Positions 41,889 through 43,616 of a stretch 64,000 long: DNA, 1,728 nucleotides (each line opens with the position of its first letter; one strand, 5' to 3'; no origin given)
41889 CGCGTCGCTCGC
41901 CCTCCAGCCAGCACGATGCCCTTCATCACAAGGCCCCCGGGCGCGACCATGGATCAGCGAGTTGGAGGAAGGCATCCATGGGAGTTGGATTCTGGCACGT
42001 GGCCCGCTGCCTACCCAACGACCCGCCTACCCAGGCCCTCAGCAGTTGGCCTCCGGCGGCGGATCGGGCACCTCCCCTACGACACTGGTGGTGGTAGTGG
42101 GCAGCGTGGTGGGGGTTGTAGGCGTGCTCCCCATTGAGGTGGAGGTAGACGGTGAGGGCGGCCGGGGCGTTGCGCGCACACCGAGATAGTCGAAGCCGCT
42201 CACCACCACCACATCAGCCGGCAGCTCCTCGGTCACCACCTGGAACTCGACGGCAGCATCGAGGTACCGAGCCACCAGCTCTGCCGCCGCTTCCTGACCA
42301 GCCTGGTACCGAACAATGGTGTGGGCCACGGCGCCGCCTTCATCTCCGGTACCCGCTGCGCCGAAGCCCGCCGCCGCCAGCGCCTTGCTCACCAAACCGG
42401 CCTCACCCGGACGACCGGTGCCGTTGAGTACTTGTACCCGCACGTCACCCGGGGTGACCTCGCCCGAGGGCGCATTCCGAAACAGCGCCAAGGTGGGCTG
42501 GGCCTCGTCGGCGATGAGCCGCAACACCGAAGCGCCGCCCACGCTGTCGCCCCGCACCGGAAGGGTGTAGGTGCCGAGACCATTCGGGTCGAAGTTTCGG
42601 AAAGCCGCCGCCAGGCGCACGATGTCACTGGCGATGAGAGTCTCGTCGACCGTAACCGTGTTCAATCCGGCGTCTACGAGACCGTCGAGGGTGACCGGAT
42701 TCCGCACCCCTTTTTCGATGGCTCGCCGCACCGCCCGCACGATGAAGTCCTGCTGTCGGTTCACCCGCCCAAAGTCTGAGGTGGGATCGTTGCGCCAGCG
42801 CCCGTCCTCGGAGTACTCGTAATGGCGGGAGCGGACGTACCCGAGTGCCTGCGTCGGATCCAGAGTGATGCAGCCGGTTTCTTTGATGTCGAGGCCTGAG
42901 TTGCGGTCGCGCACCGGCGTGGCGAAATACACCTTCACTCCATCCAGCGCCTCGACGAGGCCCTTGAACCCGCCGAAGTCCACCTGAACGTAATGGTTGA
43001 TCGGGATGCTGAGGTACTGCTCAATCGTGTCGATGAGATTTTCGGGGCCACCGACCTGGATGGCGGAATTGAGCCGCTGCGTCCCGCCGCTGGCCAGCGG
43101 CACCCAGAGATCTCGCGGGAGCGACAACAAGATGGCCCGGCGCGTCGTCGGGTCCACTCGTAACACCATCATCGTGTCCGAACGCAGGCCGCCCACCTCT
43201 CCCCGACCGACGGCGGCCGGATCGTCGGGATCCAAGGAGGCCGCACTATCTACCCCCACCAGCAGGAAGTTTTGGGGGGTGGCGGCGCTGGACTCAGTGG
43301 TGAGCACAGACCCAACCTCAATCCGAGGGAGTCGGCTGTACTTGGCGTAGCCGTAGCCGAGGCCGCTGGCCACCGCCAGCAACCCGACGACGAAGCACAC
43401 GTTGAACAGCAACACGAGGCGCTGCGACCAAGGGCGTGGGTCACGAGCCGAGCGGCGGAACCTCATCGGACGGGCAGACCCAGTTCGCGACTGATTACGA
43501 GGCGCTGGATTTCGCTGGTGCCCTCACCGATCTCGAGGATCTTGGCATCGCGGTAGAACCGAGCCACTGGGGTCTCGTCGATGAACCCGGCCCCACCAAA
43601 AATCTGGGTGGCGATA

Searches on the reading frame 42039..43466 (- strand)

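Call 90: search_protein_families(library=pfam, proteins=[window:42039-43466:-], max_evalue=0.00001)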
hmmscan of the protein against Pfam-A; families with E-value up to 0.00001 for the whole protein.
window:42039-43466:- (475 aa): 2 families
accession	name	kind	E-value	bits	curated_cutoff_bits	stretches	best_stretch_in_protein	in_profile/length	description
PF03816.19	LytR_cpsA_psr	-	8.8e-36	123.8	24.6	1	95-248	1-147/150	LytR_cpsA_psr family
PF13399.11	LytR_C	-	1.3e-13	52.1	22.2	1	341-427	1-86/86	LytR cell envelope-related transcriptional attenuator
